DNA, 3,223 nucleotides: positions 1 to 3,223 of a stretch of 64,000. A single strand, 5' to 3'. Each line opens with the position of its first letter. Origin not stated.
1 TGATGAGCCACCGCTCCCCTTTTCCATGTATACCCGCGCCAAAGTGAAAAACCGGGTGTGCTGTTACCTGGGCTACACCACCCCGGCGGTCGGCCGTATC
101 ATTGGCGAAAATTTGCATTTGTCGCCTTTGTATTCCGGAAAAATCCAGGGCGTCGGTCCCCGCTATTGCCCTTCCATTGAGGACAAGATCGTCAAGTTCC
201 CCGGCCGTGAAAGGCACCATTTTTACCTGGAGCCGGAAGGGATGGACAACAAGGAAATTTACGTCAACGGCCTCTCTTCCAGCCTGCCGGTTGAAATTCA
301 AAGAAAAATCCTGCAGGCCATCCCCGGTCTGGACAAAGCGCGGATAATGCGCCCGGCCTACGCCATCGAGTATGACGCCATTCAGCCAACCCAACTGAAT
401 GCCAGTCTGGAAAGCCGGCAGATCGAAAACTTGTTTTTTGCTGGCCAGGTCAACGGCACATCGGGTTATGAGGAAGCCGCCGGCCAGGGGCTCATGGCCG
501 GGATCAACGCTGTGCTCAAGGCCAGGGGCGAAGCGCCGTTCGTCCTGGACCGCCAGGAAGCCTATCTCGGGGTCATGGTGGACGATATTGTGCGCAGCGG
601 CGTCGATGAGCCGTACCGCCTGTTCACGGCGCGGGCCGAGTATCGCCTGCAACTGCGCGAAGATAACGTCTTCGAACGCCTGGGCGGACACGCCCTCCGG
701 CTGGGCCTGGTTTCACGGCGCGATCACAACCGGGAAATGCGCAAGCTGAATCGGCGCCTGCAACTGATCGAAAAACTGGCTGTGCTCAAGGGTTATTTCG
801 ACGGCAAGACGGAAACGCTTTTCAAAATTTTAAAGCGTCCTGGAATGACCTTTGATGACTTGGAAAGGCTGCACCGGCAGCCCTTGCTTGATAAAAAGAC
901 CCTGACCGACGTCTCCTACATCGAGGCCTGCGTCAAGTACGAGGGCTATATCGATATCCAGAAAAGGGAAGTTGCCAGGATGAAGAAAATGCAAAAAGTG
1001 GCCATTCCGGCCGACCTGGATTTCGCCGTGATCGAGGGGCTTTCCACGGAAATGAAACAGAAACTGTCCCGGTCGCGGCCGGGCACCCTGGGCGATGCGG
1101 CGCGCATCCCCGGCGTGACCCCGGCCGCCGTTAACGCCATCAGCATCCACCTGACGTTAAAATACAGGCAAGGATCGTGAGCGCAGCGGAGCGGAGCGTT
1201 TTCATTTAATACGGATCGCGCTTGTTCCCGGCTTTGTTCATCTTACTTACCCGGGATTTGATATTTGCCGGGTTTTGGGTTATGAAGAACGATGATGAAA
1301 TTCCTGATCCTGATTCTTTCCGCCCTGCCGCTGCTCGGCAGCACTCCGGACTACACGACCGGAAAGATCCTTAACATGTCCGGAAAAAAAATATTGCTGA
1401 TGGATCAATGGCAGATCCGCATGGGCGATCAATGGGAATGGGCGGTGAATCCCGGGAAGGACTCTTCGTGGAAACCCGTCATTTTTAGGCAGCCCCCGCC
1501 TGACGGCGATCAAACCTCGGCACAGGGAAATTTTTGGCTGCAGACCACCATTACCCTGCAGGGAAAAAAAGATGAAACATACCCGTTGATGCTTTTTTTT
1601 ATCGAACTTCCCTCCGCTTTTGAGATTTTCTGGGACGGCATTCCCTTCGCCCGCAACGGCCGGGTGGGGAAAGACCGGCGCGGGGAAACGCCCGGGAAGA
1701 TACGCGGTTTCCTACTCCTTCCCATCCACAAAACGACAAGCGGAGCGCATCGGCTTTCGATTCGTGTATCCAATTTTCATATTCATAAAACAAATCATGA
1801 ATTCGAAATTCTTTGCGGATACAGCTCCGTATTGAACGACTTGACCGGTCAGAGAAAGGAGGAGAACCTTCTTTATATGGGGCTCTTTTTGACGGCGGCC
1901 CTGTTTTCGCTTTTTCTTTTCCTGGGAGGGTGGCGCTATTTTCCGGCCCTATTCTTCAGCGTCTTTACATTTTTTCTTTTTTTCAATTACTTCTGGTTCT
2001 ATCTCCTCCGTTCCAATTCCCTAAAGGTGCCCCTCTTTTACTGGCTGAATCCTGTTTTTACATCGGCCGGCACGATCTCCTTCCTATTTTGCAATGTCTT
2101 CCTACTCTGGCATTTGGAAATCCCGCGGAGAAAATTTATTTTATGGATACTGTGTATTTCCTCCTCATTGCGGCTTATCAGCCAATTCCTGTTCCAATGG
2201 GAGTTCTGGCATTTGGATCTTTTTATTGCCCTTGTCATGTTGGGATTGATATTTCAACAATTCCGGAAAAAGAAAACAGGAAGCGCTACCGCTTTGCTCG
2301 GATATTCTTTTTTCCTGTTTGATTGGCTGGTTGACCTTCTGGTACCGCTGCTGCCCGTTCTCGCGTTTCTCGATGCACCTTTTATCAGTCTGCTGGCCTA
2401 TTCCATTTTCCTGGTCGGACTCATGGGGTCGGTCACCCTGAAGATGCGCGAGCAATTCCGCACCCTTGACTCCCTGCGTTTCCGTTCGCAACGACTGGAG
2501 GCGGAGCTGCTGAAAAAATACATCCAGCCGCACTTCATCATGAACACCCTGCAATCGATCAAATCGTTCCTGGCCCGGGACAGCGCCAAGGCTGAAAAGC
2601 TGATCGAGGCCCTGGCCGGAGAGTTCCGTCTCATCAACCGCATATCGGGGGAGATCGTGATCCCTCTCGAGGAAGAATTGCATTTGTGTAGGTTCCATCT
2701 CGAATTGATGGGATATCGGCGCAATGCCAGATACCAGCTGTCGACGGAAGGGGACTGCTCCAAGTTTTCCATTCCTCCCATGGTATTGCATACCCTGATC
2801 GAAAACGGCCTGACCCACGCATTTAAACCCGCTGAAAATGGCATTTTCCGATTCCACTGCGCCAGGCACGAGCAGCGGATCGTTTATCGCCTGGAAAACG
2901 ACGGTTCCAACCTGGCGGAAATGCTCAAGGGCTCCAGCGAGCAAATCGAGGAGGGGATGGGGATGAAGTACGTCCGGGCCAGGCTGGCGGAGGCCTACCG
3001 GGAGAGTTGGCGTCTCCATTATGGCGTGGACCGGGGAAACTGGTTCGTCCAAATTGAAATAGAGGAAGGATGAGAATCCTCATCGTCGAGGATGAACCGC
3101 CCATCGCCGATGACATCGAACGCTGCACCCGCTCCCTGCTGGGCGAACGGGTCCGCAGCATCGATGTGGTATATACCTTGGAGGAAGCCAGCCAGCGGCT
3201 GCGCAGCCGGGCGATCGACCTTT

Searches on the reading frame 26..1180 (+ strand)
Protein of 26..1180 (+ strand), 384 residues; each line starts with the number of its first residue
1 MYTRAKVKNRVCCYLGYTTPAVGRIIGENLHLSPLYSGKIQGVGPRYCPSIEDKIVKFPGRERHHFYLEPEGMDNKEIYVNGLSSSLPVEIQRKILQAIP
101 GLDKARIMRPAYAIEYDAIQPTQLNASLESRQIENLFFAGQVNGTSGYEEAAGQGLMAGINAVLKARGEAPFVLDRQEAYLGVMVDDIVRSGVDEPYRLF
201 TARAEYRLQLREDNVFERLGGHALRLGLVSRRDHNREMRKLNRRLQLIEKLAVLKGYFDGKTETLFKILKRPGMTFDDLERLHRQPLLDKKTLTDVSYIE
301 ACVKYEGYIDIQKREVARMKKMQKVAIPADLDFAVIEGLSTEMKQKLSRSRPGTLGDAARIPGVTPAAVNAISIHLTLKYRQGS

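Call 71: search_protein_families(library=pfam, proteins=[window:26-1180:+], max_evalue=0.00001)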
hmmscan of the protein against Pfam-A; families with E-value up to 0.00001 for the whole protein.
window:26-1180:+ (384 aa): 3 families
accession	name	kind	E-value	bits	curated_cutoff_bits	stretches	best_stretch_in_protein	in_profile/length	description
PF01134.28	GIDA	-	1.2e-66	225.8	22.1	1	7-169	228-390/391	Glucose inhibited division protein A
PF13932.14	SAM_GIDA_C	-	1.2e-21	76.7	27.1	1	317-372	1-56/57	tRNA modifying enzyme MnmG/GidA C-terminal helical bundle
PF21680.2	GIDA_C_1st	-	1.9e-06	29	24.7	1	259-313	40-96/96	tRNA modifying enzyme MnmG/GidA C-terminal helical domain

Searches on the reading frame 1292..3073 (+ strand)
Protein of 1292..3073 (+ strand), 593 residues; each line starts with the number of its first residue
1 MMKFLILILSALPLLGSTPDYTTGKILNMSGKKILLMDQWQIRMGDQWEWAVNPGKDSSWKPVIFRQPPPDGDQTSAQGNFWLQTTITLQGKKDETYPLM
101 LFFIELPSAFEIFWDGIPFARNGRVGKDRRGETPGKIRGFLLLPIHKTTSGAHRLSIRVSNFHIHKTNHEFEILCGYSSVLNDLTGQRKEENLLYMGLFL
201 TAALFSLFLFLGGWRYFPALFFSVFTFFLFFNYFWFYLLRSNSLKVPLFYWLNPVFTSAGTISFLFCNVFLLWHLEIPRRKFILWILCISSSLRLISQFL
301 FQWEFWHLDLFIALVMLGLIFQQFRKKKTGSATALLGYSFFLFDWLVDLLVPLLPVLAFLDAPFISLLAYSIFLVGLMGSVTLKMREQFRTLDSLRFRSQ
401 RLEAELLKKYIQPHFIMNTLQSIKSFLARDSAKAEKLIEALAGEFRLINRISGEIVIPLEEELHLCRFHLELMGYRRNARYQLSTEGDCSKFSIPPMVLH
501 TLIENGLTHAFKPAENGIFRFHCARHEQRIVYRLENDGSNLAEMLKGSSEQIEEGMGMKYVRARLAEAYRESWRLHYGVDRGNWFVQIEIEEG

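Call 71: search_protein_families(library=pfam, proteins=[window:1292-3073:+], max_evalue=0.00001)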
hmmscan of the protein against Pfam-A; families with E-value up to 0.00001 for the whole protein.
window:1292-3073:+ (593 aa): 1 family
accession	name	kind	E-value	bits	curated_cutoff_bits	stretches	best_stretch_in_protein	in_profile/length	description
PF06580.19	His_kinase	-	6.3e-14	52.4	25.2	1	403-479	2-79/81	Histidine kinase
